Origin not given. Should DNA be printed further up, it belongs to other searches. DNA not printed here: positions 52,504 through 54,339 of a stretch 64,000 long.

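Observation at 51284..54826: Peptide-deformylase-fold / PLP-dehydratase fusion enzyme in an Lrp-controlled operon with a SAF-domain dehydrogenase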

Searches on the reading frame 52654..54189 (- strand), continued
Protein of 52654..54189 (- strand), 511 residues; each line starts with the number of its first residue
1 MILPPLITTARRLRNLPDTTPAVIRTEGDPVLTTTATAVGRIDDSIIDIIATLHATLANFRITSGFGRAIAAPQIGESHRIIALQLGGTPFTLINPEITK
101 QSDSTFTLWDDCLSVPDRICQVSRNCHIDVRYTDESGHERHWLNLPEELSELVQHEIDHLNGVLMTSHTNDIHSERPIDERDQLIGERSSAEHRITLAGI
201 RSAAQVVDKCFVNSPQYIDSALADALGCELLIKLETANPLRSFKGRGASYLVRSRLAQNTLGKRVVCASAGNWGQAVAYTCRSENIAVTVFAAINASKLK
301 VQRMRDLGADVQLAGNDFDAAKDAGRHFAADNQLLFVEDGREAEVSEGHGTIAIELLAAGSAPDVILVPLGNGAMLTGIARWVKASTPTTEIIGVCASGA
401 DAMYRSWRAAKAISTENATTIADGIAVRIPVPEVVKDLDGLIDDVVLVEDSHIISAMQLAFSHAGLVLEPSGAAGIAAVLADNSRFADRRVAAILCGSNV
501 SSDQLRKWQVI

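Call 12: find_related_loci(query=A1, collection=genome_contigs, flank=8000)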
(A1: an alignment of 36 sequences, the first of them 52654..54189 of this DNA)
Query A1 (511 aa) in genome_contigs; peptide patterns used: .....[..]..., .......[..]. (x = any residue, [..] = any of these).
600 stretches matched a pattern (row limit reached: there are more); 577 encode a relative of the query (tblastn E <= 1e-3); the best 80 are kept; 80 distinct loci.
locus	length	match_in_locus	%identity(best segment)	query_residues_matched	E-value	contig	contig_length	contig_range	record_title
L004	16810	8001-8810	49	195-470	6e-73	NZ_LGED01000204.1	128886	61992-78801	Saccharothrix sp. NRRL B-16348 P442contig36.1, whole genome shotgun sequence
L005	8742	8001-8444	51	28-174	4e-38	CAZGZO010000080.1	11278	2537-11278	MAG TPA_asm: uncultured Lentimicrobiaceae bacterium isolate binchicken_co224_243 genome assembly, contig: NODE_5874_leng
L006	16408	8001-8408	48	28-164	4e-33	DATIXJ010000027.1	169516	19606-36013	MAG TPA_asm: Bacteroidota bacterium isolate SMAG_U15246 k141_4700919, whole genome shotgun sequence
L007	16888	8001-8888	32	213-506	8e-32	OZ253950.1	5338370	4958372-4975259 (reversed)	MAG: Pseudomonadales bacterium isolate 53a0dcf1-8224-49ee-86b3-fa6dfe783702 genome assembly, chromosome: 1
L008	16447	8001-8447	47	28-181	5e-31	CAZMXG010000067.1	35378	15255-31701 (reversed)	MAG TPA_asm: uncultured Heliomicrobium sp. isolate SRP173033_co1_351 genome assembly, contig: NODE_1695_length_35378_cov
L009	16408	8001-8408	47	28-164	4e-30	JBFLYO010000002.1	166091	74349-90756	MAG: Bacteroidota bacterium isolate MAG087 MAG087_2, whole genome shotgun sequence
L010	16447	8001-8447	41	28-176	2e-29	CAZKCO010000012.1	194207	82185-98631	MAG TPA_asm: uncultured Roseivirgaceae bacterium isolate SRP063590_co1_48 genome assembly, contig: NODE_59_length_194207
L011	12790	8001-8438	42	28-174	1e-29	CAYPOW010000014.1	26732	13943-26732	MAG TPA_asm: uncultured Draconibacterium sp. isolate SRP191223_co1_1 genome assembly, contig: NODE_1447_length_26732_cov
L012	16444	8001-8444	41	28-174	4e-29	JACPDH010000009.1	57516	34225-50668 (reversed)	MAG: Acidobacteria bacterium isolate NC_groundwater_304_Ag_B-0.1um_64_21 GD18-4_B1_scaffold_118243, whole genome shotgun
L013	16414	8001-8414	48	28-164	1e-28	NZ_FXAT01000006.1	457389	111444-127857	Paraburkholderia susongensis strain LMG 29540, whole genome shotgun sequence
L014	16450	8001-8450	45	28-174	1e-28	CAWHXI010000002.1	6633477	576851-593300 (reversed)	MAG: uncultured Acidobacteriota bacterium isolate MFD00731.bin.1.159 genome assembly, contig: contig_8013, whole genome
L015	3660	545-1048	38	28-194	1e-28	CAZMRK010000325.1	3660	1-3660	MAG TPA_asm: uncultured Solibacteraceae bacterium isolate binchicken_co84_469 genome assembly, contig: k141_2519505, who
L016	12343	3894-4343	44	28-174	9e-28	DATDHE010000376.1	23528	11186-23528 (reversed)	MAG TPA_asm: Candidatus Acidoferrum sp. isolate SMAG_U270 k141_306227, whole genome shotgun sequence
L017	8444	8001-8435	41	28-181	4e-28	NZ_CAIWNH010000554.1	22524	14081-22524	MAG: uncultured Mucilaginibacter sp. isolate YR_bin-2518, whole genome shotgun sequence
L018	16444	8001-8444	43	28-176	2e-27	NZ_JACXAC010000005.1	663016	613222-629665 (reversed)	Hymenobacter armeniacus strain BT189 NODE_5_length_663105_cov_51.689509, whole genome shotgun sequence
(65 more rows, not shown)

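Call 28: find_encoding_contigs(protein=P0004, flank=8000, max_places=2)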
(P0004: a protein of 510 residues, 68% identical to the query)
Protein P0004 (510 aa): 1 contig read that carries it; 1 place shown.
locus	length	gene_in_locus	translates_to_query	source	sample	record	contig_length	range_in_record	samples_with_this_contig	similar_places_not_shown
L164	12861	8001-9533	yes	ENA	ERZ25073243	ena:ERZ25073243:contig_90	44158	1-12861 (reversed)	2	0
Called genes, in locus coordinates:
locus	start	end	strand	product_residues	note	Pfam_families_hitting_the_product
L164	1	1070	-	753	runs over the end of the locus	PF00990:GGDEF, PF00563:EAL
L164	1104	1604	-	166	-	PF00072:Response_reg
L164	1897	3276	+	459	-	PF18294:Pept_S41_N, PF17820:PDZ_6 (weak), PF03572:Peptidase_S41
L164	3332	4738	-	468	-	PF01565:FAD_binding_4, PF02913:FAD-oxidase_C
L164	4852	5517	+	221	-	PF00300:His_Phos_1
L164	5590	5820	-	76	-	-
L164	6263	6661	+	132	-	PF01124:MAPEG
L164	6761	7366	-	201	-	PF04191:PEMT, PF04140:ICMT (weak)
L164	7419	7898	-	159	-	PF04945:YHS (weak)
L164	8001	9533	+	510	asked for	PF01327:Pep_deformylase, PF00291:PALP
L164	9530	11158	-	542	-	PF02733:Dak1, PF02734:Dak2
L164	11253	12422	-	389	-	PF01408:GFO_IDH_MocA, PF02894:GFO_IDH_MocA_C, PF22725:GFO_IDH_MocA_C3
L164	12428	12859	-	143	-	?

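Call 29: find_encoding_contigs(protein=P0003, flank=8000, max_places=2)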
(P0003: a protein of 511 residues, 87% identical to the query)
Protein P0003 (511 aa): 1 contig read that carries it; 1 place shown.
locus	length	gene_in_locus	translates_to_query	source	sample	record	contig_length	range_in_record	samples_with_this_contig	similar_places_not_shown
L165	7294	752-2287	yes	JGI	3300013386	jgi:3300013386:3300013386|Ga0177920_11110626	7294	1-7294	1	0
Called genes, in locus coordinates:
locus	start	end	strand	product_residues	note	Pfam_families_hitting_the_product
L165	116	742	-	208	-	PF13404:HTH_AsnC-type, PF13412:HTH_24, PF01037:AsnC_trans_reg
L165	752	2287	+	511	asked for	PF01327:Pep_deformylase, PF00291:PALP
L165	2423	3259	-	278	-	PF02673:BacA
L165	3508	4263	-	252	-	-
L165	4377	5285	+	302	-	PF04982:TM_HPP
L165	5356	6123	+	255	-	PF00702:Hydrolase, PF12710:HAD (weak), PF13419:HAD_2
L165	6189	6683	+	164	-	PF00691:OmpA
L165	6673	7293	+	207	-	?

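Call 30: find_encoding_contigs(protein=P0017, flank=6000, max_places=1)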
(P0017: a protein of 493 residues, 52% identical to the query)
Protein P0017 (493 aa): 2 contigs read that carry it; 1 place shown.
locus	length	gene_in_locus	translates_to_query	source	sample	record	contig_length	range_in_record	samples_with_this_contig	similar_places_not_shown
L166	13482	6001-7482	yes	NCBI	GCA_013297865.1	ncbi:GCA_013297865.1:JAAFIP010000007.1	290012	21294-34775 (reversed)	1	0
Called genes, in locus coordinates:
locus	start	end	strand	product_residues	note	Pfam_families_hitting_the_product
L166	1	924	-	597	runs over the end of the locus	PF20423:AceK_regulatory, PF06315:AceK_kinase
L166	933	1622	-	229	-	PF00484:Pro_CA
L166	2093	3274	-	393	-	PF02771:Acyl-CoA_dh_N, PF02770:Acyl-CoA_dh_M, PF00441:Acyl-CoA_dh_1, PF08028:Acyl-CoA_dh_2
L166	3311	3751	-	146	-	PF14539:DUF4442 (weak), PF03061:4HBT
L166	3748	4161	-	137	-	PF13411:MerR_1, PF00376:MerR, PF09278:MerR-DNA-bind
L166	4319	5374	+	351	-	PF00753:Lactamase_B, PF21221:B_lactamase-like_C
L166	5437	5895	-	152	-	PF13404:HTH_AsnC-type, PF13412:HTH_24, PF01037:AsnC_trans_reg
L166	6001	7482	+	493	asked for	PF01327:Pep_deformylase, PF00291:PALP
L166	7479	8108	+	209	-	PF01965:DJ-1_PfpI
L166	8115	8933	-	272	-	PF01863:YgjP-like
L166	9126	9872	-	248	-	PF01553:Acyltransferase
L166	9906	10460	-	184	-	PF08645:PNK3P, PF00702:Hydrolase, PF13242:Hydrolase_like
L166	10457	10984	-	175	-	PF19502:DUF6036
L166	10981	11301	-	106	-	-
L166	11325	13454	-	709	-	PF02092:tRNA_synt_2f, PF05746:DALR_1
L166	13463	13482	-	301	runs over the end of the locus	PF02091:tRNA-synt_2e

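Call 31: find_encoding_contigs(protein=P0100, flank=6000, max_places=1)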
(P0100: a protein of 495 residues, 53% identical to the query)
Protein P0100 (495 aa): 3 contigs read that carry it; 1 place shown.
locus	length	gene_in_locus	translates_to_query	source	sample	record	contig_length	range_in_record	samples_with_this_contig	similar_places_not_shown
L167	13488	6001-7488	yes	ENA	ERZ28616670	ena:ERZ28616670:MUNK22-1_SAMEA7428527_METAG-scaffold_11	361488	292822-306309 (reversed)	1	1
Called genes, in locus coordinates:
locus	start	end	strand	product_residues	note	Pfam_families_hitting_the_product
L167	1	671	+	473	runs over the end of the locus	PF22694:CtpB_N-like, PF00595:PDZ, PF13180:PDZ_2, PF17820:PDZ_6, PF03572:Peptidase_S41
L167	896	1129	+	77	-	PF02604:PhdYeFM_antitox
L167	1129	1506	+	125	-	PF01850:PIN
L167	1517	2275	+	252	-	PF00899:ThiF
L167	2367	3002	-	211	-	PF00440:TetR_N, PF22276:SlmA-like_C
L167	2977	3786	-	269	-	PF00702:Hydrolase, PF13419:HAD_2 (faint), PF13242:Hydrolase_like (weak)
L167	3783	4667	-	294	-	PF00696:AA_kinase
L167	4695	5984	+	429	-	PF14375:Cys_rich_CWC (weak), PF02277:DBI_PRT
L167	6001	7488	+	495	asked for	PF01327:Pep_deformylase, PF00291:PALP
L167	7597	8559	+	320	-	PF03401:TctC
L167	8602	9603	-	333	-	PF00389:2-Hacid_dh, PF02826:2-Hacid_dh_C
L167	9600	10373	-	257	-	PF03328:HpcH_HpaI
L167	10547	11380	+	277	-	PF02654:CobS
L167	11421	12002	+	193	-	PF00300:His_Phos_1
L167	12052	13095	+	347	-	PF00890:FAD_binding_2 (faint), PF01266:DAO (faint), PF03486:HI0933_like (faint), PF07992:Pyr_redox_2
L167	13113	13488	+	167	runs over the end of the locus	PF04239:DUF421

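Call 32: find_encoding_contigs(protein=P0043, flank=6000, max_places=1)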
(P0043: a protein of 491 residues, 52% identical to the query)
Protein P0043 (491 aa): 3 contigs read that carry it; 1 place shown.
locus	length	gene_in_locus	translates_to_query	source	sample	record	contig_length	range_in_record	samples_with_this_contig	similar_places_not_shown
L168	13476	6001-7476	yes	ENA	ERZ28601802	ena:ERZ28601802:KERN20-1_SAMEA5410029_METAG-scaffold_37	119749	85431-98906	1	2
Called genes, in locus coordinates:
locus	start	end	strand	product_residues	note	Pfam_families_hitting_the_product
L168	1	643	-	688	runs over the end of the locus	PF05170:AsmA, PF05359:DUF748 (weak)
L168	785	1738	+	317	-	PF00892:EamA (weak)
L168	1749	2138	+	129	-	PF10861:DUF2784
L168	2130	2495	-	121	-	-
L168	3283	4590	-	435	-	PF04389:Peptidase_M28 (weak), PF01546:Peptidase_M20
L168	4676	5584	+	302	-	PF00126:HTH_1, PF03466:LysR_substrate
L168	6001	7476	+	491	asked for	PF01327:Pep_deformylase, PF00291:PALP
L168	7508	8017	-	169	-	PF13404:HTH_AsnC-type, PF13412:HTH_24, PF01037:AsnC_trans_reg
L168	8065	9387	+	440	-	PF00083:Sugar_tr, PF07690:MFS_1, PF00083:Sugar_tr, PF07690:MFS_1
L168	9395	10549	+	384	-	PF01546:Peptidase_M20, PF07687:M20_dimer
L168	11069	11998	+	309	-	PF00126:HTH_1, PF03466:LysR_substrate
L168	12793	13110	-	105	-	PF03466:LysR_substrate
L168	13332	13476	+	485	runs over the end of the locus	-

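Call 33: find_encoding_contigs(protein=P0008, flank=6000, max_places=1)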
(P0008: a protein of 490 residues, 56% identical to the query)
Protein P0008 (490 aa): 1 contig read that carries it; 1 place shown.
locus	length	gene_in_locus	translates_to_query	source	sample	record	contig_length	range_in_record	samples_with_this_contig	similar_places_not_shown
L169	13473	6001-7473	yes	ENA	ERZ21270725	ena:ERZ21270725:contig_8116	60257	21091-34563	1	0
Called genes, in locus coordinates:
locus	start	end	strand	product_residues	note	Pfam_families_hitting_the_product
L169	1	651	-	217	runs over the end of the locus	PF00106:adh_short, PF01370:Epimerase, PF04321:RmlD_sub_bind (weak), PF13460:NAD_binding_10, PF13561:adh_short_C2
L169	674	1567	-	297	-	PF12728:HTH_17, PF12727:PBP_like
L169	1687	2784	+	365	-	PF03060:NMO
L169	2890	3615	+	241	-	PF03824:NicO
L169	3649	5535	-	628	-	PF00069:Pkinase, PF03109:ABC1, PF07714:PK_Tyr_Ser-Thr, PF03781:FGE-sulfatase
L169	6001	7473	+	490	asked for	PF01327:Pep_deformylase, PF00291:PALP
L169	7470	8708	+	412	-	PF04389:Peptidase_M28, PF01546:Peptidase_M20, PF07687:M20_dimer (weak)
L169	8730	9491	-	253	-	PF01645:Glu_synthase, PF01070:FMN_dh, PF00478:IMPDH, PF03060:NMO, PF00977:His_biosynth (weak), PF01645:Glu_synthase (weak)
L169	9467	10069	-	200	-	PF01645:Glu_synthase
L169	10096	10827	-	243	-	PF01493:GXGXG (faint)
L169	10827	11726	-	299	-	PF13522:GATase_6, PF13537:GATase_7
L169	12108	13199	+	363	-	PF14226:DIOX_N, PF03171:2OG-FeII_Oxy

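Call 35: predict_structure(alignment_id=A1)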
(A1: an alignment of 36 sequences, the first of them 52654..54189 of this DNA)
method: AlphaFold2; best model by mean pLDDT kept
length: 511 residues; sequences in the alignment: 36
mean_pLDDT: 92.0   pTM: 0.90
mean pLDDT of the five models: 92.0, 91.6, 91.5, 91.1, 89.9
residues with pLDDT >= 90: 423; 70-90: 65; 50-70: 15; < 50: 8
segments of 3 or more residues with pLDDT < 50: 1-8
pLDDT, mean of each block of 10 residues (from residue 1): 43 68 96 97 94 94 91 98 92 97 95 93 96 92 92 97 90 89 77 88 96 94 96 93 95 96 90 94 97 90 95 90 95 93 96 90 94 95 92 97 96 93 91 92 96 98 94 97 96 89 91 87
secondary structure, 60 per line:
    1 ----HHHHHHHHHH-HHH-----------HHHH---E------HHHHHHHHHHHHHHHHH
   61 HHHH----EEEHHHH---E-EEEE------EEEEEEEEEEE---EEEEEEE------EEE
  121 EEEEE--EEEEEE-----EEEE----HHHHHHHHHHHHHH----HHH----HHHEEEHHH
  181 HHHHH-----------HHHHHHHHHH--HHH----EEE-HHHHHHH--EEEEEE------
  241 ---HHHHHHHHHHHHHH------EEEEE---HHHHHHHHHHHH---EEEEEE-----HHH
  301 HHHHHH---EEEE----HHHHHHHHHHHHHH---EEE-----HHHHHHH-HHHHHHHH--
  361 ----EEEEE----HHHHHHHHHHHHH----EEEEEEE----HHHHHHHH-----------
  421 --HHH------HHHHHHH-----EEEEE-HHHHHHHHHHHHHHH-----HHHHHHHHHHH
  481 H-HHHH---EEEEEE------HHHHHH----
elements in order: H5-14 H30-33 H44-64 E69-71 H72-75 E81-84 E91-101 E105-111 E118-125 E128-133 E139-142 H147-160 E175-177 H178-185 H197-206 E216-218 H220-226 E229-234 H244-257 E264-268 H272-283 E287-292 H298-306 E310-313 H318-331 E335-337 H343-349 H351-358 E365-369 H374-386 E391-397 H402-409 H432-438 E444-448 H450-464 H470-481 H483-486 E490-495 H502-507

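Call 39: fold_search(model_id=the predicted structure, library=pdb)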
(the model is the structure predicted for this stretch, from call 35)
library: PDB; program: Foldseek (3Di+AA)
matches with E <= 10: 1850; with E <= 0.001: 659
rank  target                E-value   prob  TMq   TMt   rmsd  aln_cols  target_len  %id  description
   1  3l6b                  2.3e-28  1.00  0.58  0.91   2.3       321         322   29  X-ray crystal structure of human serine racemase in complex with malonate a potent inhibitor (released 2010-01-26)
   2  2gn0_MODEL_1_B        2.5e-28  1.00  0.59  0.92   1.9       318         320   26  Crystal structure of dimeric biodegradative threonine deaminase (TdcB) from Salmonella typhimurium at 1.7 A re (released 2006-11-07)
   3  2gn1_B                3.4e-28  1.00  0.59  0.93   1.7       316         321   26  Crystal structure of dimeric biodegradative threonine deaminase (TdcB) from Salmonella typhimurium at 2.2A resolution  (released 2006-11-07)
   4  8zkv_B                4.6e-28  1.00  0.58  0.89   2.2       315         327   27  Crystal structure of mutant catalytic domains of threonine deaminase in complex with PLP (released 2024-06-12)
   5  2gn0_MODEL_1_C        9.2e-28  1.00  0.59  0.90   1.9       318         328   26  Crystal structure of dimeric biodegradative threonine deaminase (TdcB) from Salmonella typhimurium at 1.7 A re (released 2006-11-07)
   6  2gn0_MODEL_1_A        1.0e-27  1.00  0.59  0.92   2.0       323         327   26  Crystal structure of dimeric biodegradative threonine deaminase (TdcB) from Salmonella typhimurium at 1.7 A re (released 2006-11-07)
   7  8zkv_C                1.1e-27  1.00  0.58  0.89   2.1       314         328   27  Crystal structure of mutant catalytic domains of threonine deaminase in complex with PLP (released 2024-06-12)
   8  8zkv_D                1.9e-27  1.00  0.58  0.88   2.1       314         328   27  Crystal structure of mutant catalytic domains of threonine deaminase in complex with PLP (released 2024-06-12)
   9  8y1j_B                2.0e-27  1.00  0.57  0.59   2.3       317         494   26  Structure of the pyridoxal 5'-phosphate-dependent (PLP) threonine deaminase ilvA1 from Pseudomonas aeruginosa PAO1 (released 2024-05-22)
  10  3iau_A                2.7e-27  1.00  0.58  0.80   2.8       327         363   29  The structure of the processed form of threonine deaminase isoform 2 from Solanum lycopersicum (released 2009-07-28)
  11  8y1j_A                2.8e-27  1.00  0.57  0.58   2.3       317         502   26  Structure of the pyridoxal 5'-phosphate-dependent (PLP) threonine deaminase ilvA1 from Pseudomonas aeruginosa PAO1 (released 2024-05-22)
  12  3iau_B                3.2e-27  1.00  0.58  0.86   2.6       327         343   30  The structure of the processed form of threonine deaminase isoform 2 from Solanum lycopersicum (released 2009-07-28)
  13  2gn2                  4.8e-27  1.00  0.59  0.91   2.0       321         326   26  Crystal structure of tetrameric biodegradative threonine deaminase (TdcB) from Salmonella typhimurium in complex with CM (released 2006-11-07)
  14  6zsp_AAA              6.0e-27  1.00  0.58  0.90   2.3       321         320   29  Human serine racemase bound to ATP and malonate. (released 2021-03-03)
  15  8zkv_A                6.4e-27  1.00  0.58  0.89   2.2       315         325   27  Crystal structure of mutant catalytic domains of threonine deaminase in complex with PLP (released 2024-06-12)
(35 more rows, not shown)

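Call 42: search_protein_families(library=pfam, alignment_id=A3, max_evalue=0.00001)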
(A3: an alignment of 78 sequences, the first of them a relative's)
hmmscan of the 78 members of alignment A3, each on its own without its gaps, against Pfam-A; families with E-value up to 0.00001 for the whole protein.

A. member 1, L005:6040-7887:+ (616 aa): 3 families
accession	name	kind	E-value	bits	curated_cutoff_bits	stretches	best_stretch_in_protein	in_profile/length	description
PF00664.28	ABC_membrane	-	2.5e-38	132.8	28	1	35-330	8-271/274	ABC transporter transmembrane region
PF00005.33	ABC_tran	-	2.7e-32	112.7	25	1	394-543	1-137/137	ABC transporter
PF02463.25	SMC_N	-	3.1e-06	27.2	40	0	341-587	111-213/220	RecF/RecN/SMC N terminal domain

B. families by the number of members that match (of 78 scanned): 137 families (the first 25 are shown)
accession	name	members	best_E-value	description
PF01035.26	DNA_binding_1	3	6.7e-36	6-O-methylguanine DNA methyltransferase, DNA binding domain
PF02870.21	Methyltransf_1N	3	6e-17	6-O-methylguanine DNA methyltransferase, ribonuclease-like domain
PF00135.34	COesterase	2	6.9e-126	Carboxylesterase family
PF01738.24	DLH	2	4.6e-52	Dienelactone hydrolase family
PF01063.24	Aminotran_4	2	1.3e-48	Amino-transferase class IV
PF12804.13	NTP_transf_3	2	2.5e-39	MobA-like NTP transferase domain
PF00005.33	ABC_tran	2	2.7e-32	ABC transporter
PF20434.5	BD-FAE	2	7.6e-31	BD-FAE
PF07859.19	Abhydrolase_3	2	8.1e-20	alpha/beta hydrolase fold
PF13424.12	TPR_12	2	2.3e-15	Tetratricopeptide repeat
PF13646.12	HEAT_2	2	5.1e-07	HEAT repeats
PF02463.25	SMC_N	2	3.1e-06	RecF/RecN/SMC N terminal domain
PF01964.24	ThiC_Rad_SAM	1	1.3e-191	Radical SAM ThiC family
PF20583.3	DUF6786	1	7.2e-161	Family of unknown function (DUF6786)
PF00920.27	ILVD_EDD_N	1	6.3e-113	Dihydroxy-acid/6-phosphogluconate dehydratase N-terminal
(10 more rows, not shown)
